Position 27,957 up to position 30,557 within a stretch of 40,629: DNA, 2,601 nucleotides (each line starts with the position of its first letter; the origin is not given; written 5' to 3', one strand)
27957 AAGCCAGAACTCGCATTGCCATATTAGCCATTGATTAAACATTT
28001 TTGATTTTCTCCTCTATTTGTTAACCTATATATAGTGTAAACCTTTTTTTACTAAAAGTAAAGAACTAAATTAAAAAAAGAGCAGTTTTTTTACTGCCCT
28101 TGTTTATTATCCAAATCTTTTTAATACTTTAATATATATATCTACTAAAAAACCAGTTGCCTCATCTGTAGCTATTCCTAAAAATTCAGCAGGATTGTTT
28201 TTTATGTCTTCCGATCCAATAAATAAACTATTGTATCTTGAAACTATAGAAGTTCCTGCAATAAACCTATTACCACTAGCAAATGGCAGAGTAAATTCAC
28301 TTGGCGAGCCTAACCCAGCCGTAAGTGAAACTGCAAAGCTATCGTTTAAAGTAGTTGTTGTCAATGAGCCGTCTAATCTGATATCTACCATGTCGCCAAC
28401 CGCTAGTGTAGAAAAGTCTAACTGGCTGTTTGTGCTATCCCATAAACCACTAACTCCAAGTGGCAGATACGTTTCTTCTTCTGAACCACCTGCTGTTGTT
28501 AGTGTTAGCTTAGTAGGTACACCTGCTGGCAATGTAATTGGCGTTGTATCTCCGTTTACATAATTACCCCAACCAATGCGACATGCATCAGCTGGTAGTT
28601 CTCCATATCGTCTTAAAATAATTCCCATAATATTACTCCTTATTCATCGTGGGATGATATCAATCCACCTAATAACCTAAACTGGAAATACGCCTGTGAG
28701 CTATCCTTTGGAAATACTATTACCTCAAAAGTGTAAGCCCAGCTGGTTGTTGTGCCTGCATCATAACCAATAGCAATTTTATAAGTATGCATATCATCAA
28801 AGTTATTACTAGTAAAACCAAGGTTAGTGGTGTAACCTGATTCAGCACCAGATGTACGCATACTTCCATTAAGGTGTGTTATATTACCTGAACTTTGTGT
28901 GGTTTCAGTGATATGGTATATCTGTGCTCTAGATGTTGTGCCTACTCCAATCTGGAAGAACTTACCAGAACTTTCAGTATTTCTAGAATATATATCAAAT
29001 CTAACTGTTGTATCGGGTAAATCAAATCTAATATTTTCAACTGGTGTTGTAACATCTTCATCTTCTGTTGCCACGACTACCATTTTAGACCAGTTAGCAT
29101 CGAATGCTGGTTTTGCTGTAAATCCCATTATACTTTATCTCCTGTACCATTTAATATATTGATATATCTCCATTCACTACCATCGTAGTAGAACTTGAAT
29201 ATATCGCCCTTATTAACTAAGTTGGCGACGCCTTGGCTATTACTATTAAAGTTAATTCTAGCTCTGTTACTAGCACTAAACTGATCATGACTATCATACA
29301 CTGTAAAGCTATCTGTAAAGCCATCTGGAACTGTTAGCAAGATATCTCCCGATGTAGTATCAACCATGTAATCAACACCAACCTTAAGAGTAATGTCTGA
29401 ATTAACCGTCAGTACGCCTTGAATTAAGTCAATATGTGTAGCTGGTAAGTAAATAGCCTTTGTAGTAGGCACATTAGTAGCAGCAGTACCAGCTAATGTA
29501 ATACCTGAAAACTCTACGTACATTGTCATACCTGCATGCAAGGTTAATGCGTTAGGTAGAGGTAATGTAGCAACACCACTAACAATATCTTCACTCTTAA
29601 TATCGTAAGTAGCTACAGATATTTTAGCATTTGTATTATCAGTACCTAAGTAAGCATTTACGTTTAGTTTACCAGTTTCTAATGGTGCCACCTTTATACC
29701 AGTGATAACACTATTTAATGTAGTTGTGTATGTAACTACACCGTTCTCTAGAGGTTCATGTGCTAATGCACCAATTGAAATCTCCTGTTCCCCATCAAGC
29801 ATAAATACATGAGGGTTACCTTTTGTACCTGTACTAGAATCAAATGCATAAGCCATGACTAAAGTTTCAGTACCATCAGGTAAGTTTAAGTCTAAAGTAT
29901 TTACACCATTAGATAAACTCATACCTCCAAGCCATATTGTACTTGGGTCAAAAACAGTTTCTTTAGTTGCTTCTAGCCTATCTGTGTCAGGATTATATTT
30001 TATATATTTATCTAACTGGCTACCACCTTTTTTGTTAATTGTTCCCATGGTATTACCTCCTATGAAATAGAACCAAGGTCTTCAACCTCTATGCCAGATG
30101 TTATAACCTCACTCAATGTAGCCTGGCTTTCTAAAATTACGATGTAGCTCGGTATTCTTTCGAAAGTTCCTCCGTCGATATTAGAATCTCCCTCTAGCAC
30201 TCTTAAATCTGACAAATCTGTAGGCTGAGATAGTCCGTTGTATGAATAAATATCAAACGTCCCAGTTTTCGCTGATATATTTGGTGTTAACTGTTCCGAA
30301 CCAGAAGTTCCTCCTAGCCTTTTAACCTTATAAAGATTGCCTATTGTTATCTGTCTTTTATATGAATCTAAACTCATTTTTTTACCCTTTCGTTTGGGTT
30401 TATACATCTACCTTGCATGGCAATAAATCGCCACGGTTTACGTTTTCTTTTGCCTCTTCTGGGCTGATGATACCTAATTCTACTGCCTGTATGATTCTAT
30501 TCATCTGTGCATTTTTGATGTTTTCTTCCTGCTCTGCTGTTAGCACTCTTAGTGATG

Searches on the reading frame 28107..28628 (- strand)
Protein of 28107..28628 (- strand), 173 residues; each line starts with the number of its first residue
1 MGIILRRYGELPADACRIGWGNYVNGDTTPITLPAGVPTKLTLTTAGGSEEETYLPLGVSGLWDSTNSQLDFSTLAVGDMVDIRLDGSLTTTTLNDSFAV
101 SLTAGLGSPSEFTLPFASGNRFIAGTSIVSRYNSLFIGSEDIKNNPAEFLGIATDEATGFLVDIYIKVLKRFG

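Call 9: search_protein_families(library=pfam, proteins=[window:28107-28628:-], max_evalue=0.01)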
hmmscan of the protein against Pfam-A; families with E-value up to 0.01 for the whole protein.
window:28107-28628:- (173 aa): 0 families

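Call 11: search_protein_families(library=phrogs, proteins=[window:28107-28628:-], max_evalue=0.1)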
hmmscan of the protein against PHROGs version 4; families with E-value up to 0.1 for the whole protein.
window:28107-28628:- (173 aa): 2 families
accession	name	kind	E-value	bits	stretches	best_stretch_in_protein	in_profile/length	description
phrog_2725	-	other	3.2e-41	142.3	1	27-170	95-236/238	acetyl-CoA acetyltransferase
phrog_8270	-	unknown function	1.4e-28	101.1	1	9-170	27-194/196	-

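Call 29: search_dna_similar(query=window:28107-28628:-, collection=phages, mode=protein, max_rows=20)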
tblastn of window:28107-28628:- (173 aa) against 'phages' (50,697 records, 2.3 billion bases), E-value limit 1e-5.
Records with a match: 87; places in all: 87; records where one place covers at least 80% of the query: 39.
Best place of each record, by identity: 60-80% 4; <60% 83.
By first word of the organism name: Flavobacterium 46; Vibrio 36; Shewanella 2; phage 2; Oceanospirillum 1.
By host as written in the record: Flavobacterium sp. LMO9 27; Vibrio lentus 25; Flavobacterium sp. LMO6 19; Vibrio crassostreae 3; - 3; Vibrio splendidus 3; Vibrio sp. 2; Vibrio parahaemolyticus 2; and 3 more.
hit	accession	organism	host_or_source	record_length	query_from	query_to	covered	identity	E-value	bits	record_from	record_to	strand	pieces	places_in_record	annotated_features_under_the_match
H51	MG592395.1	Vibrio phage 1.009.O._10N.261.51.C9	Vibrio lentus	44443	10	173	95%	70.7%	3e-72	241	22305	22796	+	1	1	hypothetical protein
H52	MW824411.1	Vibrio phage 104E43.1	Vibrio crassostreae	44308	9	173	95%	69.1%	7e-71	237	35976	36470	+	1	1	hypothetical protein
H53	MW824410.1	Vibrio phage 103E44.1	Vibrio crassostreae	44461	9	173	95%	69.1%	7e-71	237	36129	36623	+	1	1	hypothetical protein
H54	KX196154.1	Shewanella phage SFCi1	Shewanella fidelis 3313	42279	9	170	94%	60.1%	1e-57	199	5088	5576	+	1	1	hypothetical protein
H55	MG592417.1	Vibrio phage 1.033.O._10N.222.49.B8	Vibrio lentus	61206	19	171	88%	52.3%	1e-46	167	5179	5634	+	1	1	hypothetical protein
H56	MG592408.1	Vibrio phage 1.024.O._10N.261.45.F8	Vibrio lentus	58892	19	171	88%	51.6%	6e-46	166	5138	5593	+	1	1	hypothetical protein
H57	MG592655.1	Vibrio phage 1.285.O._10N.286.55.C12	Vibrio lentus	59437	19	171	88%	51.6%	6e-46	166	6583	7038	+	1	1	hypothetical protein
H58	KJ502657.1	Vibrio phage Vc1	Vibrio sp.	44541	8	171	95%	47.6%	6e-42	154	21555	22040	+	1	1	hypothetical protein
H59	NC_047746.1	Vibrio phage Vc1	Vibrio sp.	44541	8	171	95%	47.6%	6e-42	154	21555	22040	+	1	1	hypothetical protein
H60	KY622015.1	Shewanella phage SppYZU01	Shewanella baltica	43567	12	171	92%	46.3%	9e-36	136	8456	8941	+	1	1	hypothetical protein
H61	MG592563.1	Vibrio phage 1.194.O._10N.286.54.B1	Vibrio lentus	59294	19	171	88%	48.4%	1e-42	156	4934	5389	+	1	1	hypothetical protein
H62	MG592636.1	Vibrio phage 1.270.A._10N.286.54.A8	Vibrio lentus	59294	19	171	88%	48.4%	1e-42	156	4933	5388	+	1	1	hypothetical protein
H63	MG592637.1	Vibrio phage 1.270.B._10N.286.54.A8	Vibrio lentus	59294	19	171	88%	48.4%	1e-42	156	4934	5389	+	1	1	hypothetical protein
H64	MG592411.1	Vibrio phage 1.027.O._10N.286.54.B8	Vibrio lentus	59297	19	171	88%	48.4%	1e-42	156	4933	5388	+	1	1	hypothetical protein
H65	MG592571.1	Vibrio phage 1.200.O._10N.286.55.E1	Vibrio lentus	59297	19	171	88%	48.4%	1e-42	156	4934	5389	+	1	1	hypothetical protein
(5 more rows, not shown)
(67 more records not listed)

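Call 30: get_annotated_region(hit=H51, flank=7000)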
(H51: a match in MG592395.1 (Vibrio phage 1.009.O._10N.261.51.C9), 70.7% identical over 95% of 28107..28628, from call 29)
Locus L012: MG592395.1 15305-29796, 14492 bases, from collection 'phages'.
description: Vibrio phage 1.009.O._10N.261.51.C9, partial genome.
organism: Vibrio phage 1.009.O._10N.261.51.C9 (NCBI taxid 1881289)
taxonomy: Viruses; Duplodnaviria; Heunggongvirae; Uroviricota; Caudoviricetes
host: Vibrio lentus; source: iron chloride precipitation of 0.2um-filtered seawater, resuspended in oxalate solution; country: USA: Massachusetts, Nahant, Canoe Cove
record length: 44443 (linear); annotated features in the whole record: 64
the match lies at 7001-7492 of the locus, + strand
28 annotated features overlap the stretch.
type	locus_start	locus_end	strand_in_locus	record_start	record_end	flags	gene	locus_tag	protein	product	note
CDS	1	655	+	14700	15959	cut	-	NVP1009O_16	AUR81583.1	LysM domain protein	NVP1009O_16; tara_best_match:OM-RGC.v1.003088209; cvp_best_match:NCBI_PEP_37626109; InterPro:IPR018392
CDS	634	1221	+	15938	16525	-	-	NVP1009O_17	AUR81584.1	hypothetical protein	NVP1009O_17; tara_best_match:OM-RGC.v1.015601559; cvp_best_match:NCBI_PEP_37626110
CDS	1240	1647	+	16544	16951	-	-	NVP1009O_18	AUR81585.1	hypothetical protein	NVP1009O_18; tara_best_match:OM-RGC.v1.026464483; cvp_best_match:NCBI_PEP_37626111; egg:ENOG410XXU2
CDS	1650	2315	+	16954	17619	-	-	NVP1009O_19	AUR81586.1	hypothetical protein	NVP1009O_19; cvp_best_match:NCBI_PEP_37626112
CDS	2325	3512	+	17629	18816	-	-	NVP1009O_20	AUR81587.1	hypothetical protein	NVP1009O_20; tara_best_match:OM-RGC.v1.003454377; cvp_best_match:NCBI_PEP_37626113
CDS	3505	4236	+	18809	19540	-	-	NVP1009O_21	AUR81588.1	hypothetical protein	NVP1009O_21; cvp_best_match:NCBI_PEP_37626179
CDS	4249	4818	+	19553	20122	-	-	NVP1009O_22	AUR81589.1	hypothetical protein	NVP1009O_22; cvp_best_match:NCBI_PEP_37626115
CDS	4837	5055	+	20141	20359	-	-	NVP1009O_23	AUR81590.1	hypothetical protein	NVP1009O_23; tara_best_match:OM-RGC.v1.034705454; cvp_best_match:CAMPEP_0000006714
CDS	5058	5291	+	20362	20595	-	-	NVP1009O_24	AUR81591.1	hypothetical protein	NVP1009O_24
CDS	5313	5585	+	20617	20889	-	-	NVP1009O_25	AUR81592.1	hypothetical protein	NVP1009O_25; tara_best_match:OM-RGC.v1.034313209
CDS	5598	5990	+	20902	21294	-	-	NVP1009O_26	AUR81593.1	peptidase M15A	NVP1009O_26; tara_best_match:OM-RGC.v1.027457100; InterPro:IPR013230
CDS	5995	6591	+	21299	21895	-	-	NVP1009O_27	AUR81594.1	TMhelix containing protein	NVP1009O_27; tara_best_match:OM-RGC.v1.017690059; cvp_best_match:NCBI_PEP_37626183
CDS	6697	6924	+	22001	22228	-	-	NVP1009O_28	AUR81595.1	hypothetical protein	NVP1009O_28; cvp_best_match:NCBI_PEP_37626119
CDS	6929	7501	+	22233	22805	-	-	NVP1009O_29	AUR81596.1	hypothetical protein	NVP1009O_29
CDS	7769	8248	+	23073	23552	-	-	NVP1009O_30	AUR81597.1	TMhelix containing protein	NVP1009O_30; cvp_best_match:NCBI_PEP_37626122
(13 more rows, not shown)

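Call 31: get_annotated_region(hit=H54, flank=6000)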
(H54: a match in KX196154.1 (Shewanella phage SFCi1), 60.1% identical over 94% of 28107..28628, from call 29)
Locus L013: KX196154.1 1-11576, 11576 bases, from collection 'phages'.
description: Shewanella phage SFCi1, complete genome.
organism: Shewanella phage SFCi1 (NCBI taxid 1852599)
taxonomy: Viruses; Duplodnaviria; Heunggongvirae; Uroviricota; Caudoviricetes
host: Shewanella fidelis 3313; source: Mission Bay water; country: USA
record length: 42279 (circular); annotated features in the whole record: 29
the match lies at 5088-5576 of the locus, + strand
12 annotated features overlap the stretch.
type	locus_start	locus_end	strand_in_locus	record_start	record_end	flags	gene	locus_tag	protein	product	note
CDS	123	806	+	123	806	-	-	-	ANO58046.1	hypothetical protein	-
CDS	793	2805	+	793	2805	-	-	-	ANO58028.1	putative large terminase subunit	-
CDS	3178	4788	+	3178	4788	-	-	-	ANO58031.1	putative capsid protein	-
CDS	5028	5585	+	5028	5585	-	-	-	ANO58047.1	hypothetical protein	-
CDS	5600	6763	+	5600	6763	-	-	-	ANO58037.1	putative protease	-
CDS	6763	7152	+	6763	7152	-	-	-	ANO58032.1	hypothetical protein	-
CDS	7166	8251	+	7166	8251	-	-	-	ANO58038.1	hypothetical protein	-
CDS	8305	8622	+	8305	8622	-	-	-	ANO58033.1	hypothetical protein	-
CDS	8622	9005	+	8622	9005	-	-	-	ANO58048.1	hypothetical protein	-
CDS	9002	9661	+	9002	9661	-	-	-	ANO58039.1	hypothetical protein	-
CDS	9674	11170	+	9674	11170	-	-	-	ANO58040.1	putative tail protein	-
CDS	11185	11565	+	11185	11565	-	-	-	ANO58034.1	hypothetical protein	-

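Call 73: search_protein_families(library=ncbifam, proteins=[window:28107-28628:-], max_evalue=0.1)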
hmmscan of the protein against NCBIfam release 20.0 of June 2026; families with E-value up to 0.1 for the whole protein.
window:28107-28628:- (173 aa): 0 families

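Call 74: search_protein_families(library=padloc, proteins=[window:28107-28628:-], max_evalue=0.1)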
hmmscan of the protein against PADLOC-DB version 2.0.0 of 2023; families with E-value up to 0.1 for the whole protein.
window:28107-28628:- (173 aa): 0 families

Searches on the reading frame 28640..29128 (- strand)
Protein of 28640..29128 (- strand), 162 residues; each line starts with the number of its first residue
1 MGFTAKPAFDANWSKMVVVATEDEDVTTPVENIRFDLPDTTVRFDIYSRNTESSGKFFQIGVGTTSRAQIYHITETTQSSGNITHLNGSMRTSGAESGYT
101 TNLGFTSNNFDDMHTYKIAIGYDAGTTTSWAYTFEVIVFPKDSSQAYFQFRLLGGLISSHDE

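Call 9: search_protein_families(library=pfam, proteins=[window:28640-29128:-], max_evalue=0.01)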
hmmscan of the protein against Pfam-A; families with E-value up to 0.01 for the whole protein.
window:28640-29128:- (162 aa): 0 families

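Call 11: search_protein_families(library=phrogs, proteins=[window:28640-29128:-], max_evalue=0.1)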
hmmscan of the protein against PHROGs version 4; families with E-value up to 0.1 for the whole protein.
window:28640-29128:- (162 aa): 0 families

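Call 73: search_protein_families(library=ncbifam, proteins=[window:28640-29128:-], max_evalue=0.1)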
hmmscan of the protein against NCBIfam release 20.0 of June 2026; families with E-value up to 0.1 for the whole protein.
window:28640-29128:- (162 aa): 1 family
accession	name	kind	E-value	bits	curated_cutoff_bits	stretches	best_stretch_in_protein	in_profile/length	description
NF053591.1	YfiR_like_TOL0243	equivalog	0.083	12.9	125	0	11-54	91-134/150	TOL_0243 family YfiR-like periplasmic protein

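Call 74: search_protein_families(library=padloc, proteins=[window:28640-29128:-], max_evalue=0.1)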
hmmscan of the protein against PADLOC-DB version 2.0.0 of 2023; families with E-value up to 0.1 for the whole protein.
window:28640-29128:- (162 aa): 0 families

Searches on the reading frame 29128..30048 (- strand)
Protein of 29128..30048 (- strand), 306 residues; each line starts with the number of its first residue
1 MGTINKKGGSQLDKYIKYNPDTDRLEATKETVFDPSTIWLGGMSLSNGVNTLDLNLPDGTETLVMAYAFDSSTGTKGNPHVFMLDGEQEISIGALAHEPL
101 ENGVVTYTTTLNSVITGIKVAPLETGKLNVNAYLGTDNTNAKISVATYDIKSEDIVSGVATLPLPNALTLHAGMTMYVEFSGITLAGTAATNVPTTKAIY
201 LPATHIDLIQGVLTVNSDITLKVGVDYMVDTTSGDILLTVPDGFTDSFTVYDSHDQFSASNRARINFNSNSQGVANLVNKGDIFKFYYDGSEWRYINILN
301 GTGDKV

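Call 9: search_protein_families(library=pfam, proteins=[window:29128-30048:-], max_evalue=0.01)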
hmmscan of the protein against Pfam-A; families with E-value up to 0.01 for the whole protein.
window:29128-30048:- (306 aa): 0 families

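Call 11: search_protein_families(library=phrogs, proteins=[window:29128-30048:-], max_evalue=0.1)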
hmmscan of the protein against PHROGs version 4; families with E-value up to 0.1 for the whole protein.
window:29128-30048:- (306 aa): 1 family
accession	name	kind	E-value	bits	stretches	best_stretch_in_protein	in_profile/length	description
phrog_22216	-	unknown function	4.9e-39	135.2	1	12-298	18-308/316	-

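Call 28: search_dna_similar(query=window:29128-30048:-, collection=phages, mode=protein, max_rows=20)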
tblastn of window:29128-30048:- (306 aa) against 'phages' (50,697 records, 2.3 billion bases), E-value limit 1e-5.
Records with a match: 30; places in all: 30; records where one place covers at least 80% of the query: 29.
Best place of each record, by identity: <60% 30.
By first word of the organism name: Vibrio 29; phage 1.
By host as written in the record: Vibrio anguillarum strain BA35 10; Vibrio anguillarum BA35 6; Vibrio anguillarum strain 90-11-287 3; Vibrio cholerae 1051 2; Vibrio cholerae 1; Vibrio hyugaensis 1; Vibrio anguillarum A023 1; Vibrio anguillarum T265 1; and 5 more.
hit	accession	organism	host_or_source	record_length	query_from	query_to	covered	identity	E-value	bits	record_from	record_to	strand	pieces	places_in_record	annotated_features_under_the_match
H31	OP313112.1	Vibrio phage 12VC501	Vibrio cholerae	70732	8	293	93%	30.6%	5e-33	134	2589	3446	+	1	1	hypothetical protein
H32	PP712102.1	Vibrio phage VB_Vhy_SJ1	Vibrio hyugaensis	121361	1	298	97%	29.1%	3e-33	134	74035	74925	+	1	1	record has no annotation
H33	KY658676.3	Vibrio phage P2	Vibrio anguillarum BA35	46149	12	297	93%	29.5%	5e-31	128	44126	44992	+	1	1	hypothetical protein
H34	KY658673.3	Vibrio phage H2 PGK-2017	Vibrio anguillarum A023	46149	12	297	93%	29.5%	5e-31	128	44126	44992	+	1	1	hypothetical protein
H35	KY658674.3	Vibrio phage H8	Vibrio anguillarum T265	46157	12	297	93%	29.5%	5e-31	128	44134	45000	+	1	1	hypothetical protein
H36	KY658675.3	Vibrio phage H20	Vibrio anguillarum BA35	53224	12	297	93%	29.5%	5e-31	128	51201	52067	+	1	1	hypothetical protein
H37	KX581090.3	Vibrio phage Her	Vibrio anguillarum strain BA35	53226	12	297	93%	29.5%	5e-31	128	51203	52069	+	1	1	hypothetical protein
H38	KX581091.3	Vibrio phage Cla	Vibrio anguillarum strain BA35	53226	12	297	93%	29.5%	5e-31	128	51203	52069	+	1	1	hypothetical protein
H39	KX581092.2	Vibrio phage Len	Vibrio anguillarum strain BA35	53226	12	297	93%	29.5%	5e-31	128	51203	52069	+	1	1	hypothetical protein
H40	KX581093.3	Vibrio phage Pel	Vibrio anguillarum strain BA35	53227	12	297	93%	29.5%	5e-31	128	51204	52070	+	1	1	hypothetical protein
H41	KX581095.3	Vibrio phage pVa-1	Vibrio anguillarum strain BA35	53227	12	297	93%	29.5%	5e-31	128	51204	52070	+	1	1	hypothetical protein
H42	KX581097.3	Vibrio phage pVa-6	Vibrio anguillarum strain BA35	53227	12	297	93%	29.5%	5e-31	128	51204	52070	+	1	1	hypothetical protein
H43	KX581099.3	Vibrio phage Strym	Vibrio anguillarum strain BA35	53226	12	297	93%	29.5%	5e-31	128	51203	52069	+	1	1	hypothetical protein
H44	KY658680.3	Vibrio phage pVa-8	Vibrio anguillarum BA35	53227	12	297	93%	29.5%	5e-31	128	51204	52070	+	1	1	hypothetical protein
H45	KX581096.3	Vibrio phage vB_VspP_pVa5_12Jun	Vibrio anguillarum strain BA35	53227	12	297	93%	29.5%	5e-31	128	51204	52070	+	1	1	hypothetical protein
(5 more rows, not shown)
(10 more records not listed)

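Call 73: search_protein_families(library=ncbifam, proteins=[window:29128-30048:-], max_evalue=0.1)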
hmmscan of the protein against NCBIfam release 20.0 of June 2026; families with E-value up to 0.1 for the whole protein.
window:29128-30048:- (306 aa): 0 families

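Call 74: search_protein_families(library=padloc, proteins=[window:29128-30048:-], max_evalue=0.1)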
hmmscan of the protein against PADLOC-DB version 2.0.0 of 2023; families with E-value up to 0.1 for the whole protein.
window:29128-30048:- (306 aa): 0 families

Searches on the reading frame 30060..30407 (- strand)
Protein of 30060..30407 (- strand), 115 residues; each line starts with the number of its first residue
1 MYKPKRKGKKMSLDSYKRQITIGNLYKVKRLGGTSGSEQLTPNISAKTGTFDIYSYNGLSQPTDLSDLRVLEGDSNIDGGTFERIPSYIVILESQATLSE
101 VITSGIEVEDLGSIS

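Call 9: search_protein_families(library=pfam, proteins=[window:30060-30407:-], max_evalue=0.01)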
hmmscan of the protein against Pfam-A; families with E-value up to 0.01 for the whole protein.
window:30060-30407:- (115 aa): 0 families

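Call 11: search_protein_families(library=phrogs, proteins=[window:30060-30407:-], max_evalue=0.1)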
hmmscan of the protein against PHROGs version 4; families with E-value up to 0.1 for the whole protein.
window:30060-30407:- (115 aa): 1 family
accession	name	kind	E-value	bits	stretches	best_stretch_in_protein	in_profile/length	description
phrog_22927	-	unknown function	0.036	15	1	46-64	20-38/55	-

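Call 73: search_protein_families(library=ncbifam, proteins=[window:30060-30407:-], max_evalue=0.1)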
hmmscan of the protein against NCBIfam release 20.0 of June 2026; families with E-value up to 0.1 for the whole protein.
window:30060-30407:- (115 aa): 0 families

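Call 74: search_protein_families(library=padloc, proteins=[window:30060-30407:-], max_evalue=0.1)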
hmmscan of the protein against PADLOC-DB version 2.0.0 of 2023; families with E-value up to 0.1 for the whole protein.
window:30060-30407:- (115 aa): 0 families
